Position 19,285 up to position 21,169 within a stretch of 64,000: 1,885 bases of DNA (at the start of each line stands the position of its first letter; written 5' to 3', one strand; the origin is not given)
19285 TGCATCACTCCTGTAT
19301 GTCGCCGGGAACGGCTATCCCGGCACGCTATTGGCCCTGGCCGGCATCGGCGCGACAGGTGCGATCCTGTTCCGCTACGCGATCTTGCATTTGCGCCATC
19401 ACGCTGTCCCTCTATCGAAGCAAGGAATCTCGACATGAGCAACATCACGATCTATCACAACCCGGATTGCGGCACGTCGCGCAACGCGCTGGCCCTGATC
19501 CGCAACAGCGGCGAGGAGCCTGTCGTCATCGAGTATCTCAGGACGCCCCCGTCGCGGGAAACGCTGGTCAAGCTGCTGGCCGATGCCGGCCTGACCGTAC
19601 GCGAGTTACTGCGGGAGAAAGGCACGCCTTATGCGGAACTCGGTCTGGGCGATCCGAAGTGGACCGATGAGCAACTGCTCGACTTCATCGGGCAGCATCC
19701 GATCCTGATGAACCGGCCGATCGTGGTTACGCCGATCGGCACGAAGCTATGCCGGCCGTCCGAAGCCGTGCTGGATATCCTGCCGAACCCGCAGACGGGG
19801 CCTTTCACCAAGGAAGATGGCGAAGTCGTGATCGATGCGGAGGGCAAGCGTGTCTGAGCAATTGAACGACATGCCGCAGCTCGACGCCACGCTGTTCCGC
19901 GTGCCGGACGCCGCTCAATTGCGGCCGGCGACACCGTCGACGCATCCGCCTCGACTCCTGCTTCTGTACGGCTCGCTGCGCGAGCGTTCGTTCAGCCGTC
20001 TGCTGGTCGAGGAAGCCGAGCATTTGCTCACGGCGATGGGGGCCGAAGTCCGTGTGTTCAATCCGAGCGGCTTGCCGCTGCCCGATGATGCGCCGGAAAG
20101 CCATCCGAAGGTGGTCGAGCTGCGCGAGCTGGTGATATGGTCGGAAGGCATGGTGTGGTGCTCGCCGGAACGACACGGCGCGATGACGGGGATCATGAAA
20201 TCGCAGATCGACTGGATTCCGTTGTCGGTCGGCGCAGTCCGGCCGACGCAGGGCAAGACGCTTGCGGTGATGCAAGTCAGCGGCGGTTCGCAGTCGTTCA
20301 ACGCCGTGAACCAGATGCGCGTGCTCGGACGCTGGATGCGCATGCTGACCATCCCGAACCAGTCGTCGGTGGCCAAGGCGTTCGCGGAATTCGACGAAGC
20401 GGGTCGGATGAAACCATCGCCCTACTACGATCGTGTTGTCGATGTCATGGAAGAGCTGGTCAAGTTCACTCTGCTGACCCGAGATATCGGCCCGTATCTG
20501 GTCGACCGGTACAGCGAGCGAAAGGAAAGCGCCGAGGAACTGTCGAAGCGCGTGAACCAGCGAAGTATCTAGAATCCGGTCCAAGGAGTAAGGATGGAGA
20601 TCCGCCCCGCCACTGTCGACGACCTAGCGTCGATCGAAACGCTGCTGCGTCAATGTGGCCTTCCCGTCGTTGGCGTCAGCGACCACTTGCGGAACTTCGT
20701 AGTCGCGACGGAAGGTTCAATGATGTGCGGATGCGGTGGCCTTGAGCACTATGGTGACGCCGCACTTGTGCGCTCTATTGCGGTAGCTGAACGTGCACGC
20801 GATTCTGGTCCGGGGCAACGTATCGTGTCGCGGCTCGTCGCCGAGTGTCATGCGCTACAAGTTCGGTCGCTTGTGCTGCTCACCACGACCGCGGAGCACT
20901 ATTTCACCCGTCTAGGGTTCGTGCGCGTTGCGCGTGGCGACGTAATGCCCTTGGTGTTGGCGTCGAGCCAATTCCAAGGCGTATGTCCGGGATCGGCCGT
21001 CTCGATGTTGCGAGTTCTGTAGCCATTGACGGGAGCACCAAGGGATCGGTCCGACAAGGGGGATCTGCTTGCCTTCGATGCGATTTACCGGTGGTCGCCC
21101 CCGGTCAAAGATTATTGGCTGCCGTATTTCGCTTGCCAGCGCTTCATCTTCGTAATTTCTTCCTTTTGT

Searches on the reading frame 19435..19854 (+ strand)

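Call 44: search_protein_families(library=ncbifam, proteins=[window:19435-19854:+], max_evalue=0.01)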
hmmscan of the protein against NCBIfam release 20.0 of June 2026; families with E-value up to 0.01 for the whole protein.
window:19435-19854:+ (140 aa): 4 families
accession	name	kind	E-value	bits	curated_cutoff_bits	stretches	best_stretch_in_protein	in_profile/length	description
NF007456.1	PRK10026.1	exception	6.1e-67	224.3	242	1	1-140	1-140/141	glutaredoxin-dependent arsenate reductase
TIGR00014.1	arsC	equivalog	6.2e-40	136.3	106.05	1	4-116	1-114/114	arsenate reductase (glutaredoxin)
TIGR01617.1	arsC_related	subfamily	8.4e-12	45.4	75.05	1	4-100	1-99/117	Spx/MgsR family RNA polymerase-binding regulatory protein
NF002459.0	PRK01655.1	subfamily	0.00068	19.7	123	1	4-98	2-96/132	transcriptional regulator Spx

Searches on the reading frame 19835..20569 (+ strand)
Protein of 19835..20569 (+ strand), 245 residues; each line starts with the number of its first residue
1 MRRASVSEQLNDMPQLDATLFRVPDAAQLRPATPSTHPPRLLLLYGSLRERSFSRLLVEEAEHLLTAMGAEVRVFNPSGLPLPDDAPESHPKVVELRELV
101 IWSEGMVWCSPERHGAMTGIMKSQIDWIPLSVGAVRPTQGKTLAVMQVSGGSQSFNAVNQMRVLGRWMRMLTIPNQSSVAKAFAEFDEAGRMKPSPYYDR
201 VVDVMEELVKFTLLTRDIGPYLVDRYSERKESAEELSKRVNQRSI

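Call 44: search_protein_families(library=ncbifam, proteins=[window:19835-20569:+], max_evalue=0.01)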
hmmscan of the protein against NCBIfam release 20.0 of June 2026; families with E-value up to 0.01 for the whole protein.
window:19835-20569:+ (245 aa): 3 families
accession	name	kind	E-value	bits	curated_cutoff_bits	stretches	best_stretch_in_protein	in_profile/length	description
TIGR02690.1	resist_ArsH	equivalog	3.9e-126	418.4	292.25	1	13-231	1-219/219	arsenical resistance protein ArsH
TIGR03567.1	FMN_reduc_SsuE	equivalog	1.2e-05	25.3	164.05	1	41-130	2-93/171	NADPH-dependent FMN reductase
NF007859.0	PRK10569.1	equivalog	0.0021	17.8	225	1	41-129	3-93/191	NADPH-dependent FMN reductase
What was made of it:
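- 19787..20572 (+): Intact counterpart: the arsC 3' end plus resident arsH (19835..20572), part of the operon arsR-arsI-arsC-arsC-acr3-MFS-arsC-arsH-arsN2. TIGR02690 score 418 bits (call 44).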

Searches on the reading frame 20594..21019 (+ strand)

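Call 58: search_protein_families(library=pfam, proteins=[window:20594-21019:+], max_evalue=0.01)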
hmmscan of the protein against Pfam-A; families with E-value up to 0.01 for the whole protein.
window:20594-21019:+ (142 aa): 3 families
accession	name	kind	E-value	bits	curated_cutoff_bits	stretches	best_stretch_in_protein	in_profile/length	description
PF13508.13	Acetyltransf_7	-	7.9e-08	33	27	1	34-110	4-83/84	Acetyltransferase (GNAT) domain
PF00583.31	Acetyltransf_1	-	0.00011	22.8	20.7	1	30-109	31-116/116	Acetyltransferase (GNAT) family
PF13673.13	Acetyltransf_10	-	0.00047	20.6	23.6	1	34-113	32-111/128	Acetyltransferase (GNAT) domain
